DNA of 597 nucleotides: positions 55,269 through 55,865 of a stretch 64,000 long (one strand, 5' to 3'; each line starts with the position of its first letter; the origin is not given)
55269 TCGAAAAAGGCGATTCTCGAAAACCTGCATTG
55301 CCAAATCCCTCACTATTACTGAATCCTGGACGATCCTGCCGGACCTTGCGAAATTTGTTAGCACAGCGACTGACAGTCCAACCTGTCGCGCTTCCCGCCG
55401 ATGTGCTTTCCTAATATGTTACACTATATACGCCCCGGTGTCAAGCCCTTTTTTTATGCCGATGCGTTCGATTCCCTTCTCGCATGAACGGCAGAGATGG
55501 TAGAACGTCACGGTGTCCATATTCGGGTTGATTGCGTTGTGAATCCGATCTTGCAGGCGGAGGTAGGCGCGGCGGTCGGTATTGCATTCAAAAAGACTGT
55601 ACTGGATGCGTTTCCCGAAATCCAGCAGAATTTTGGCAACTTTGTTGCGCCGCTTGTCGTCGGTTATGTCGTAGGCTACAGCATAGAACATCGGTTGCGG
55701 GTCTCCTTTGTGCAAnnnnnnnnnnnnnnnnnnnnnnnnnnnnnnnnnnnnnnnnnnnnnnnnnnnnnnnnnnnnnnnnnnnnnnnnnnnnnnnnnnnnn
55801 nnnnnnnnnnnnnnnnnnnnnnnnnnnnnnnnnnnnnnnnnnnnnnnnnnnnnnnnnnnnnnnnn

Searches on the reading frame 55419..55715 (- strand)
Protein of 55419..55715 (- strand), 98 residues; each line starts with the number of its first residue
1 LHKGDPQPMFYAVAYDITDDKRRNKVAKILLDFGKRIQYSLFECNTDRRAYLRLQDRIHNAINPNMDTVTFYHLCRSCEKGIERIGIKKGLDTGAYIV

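Call 47: search_protein_families(library=pfam, proteins=[window:55419-55715:-], max_evalue=0.001)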
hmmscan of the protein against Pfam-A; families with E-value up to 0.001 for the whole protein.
window:55419-55715:- (98 aa): 1 family
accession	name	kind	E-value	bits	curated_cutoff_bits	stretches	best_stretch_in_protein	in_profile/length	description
PF09827.14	CRISPR_Cas2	-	6.9e-23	81.1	23.8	1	9-80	1-72/74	CRISPR associated protein Cas2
